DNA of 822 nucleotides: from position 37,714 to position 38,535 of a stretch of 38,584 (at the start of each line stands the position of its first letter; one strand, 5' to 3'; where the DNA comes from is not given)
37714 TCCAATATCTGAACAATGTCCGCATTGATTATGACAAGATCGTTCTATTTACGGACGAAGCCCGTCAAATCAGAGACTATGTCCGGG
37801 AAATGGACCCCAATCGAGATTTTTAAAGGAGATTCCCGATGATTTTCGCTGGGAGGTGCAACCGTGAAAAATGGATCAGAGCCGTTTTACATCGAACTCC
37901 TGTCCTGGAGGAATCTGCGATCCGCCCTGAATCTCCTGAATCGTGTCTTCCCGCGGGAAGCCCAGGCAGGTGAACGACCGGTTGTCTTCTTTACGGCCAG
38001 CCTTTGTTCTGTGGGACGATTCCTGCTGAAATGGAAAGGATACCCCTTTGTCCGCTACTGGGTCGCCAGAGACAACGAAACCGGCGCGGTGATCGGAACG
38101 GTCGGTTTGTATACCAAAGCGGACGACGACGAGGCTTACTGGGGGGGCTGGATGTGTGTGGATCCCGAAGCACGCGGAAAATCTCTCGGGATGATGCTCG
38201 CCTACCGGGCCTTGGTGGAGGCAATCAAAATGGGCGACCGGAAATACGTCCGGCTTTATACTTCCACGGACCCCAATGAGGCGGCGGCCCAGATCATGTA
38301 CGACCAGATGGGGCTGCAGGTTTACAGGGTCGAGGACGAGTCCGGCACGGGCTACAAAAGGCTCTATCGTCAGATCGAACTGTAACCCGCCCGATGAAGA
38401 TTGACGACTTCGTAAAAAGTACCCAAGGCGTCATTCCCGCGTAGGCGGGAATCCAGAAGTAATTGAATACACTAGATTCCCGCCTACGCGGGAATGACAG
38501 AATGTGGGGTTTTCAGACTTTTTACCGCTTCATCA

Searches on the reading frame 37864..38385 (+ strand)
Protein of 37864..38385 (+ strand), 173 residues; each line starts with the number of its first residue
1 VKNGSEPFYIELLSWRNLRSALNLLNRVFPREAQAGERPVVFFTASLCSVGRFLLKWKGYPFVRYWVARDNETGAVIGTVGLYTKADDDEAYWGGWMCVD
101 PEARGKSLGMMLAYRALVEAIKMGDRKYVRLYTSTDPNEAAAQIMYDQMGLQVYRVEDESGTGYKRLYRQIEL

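Call 35: search_protein_families(library=pfam, proteins=[window:37864-38385:+], max_evalue=0.00001)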
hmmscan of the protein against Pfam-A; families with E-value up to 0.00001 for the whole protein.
window:37864-38385:+ (173 aa): 2 families
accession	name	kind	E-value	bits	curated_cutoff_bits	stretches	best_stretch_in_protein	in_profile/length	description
PF13508.13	Acetyltransf_7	-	1e-10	42.3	27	1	64-150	4-81/84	Acetyltransferase (GNAT) domain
PF00583.31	Acetyltransf_1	-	2.9e-10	40.9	20.7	1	55-150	25-115/116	Acetyltransferase (GNAT) family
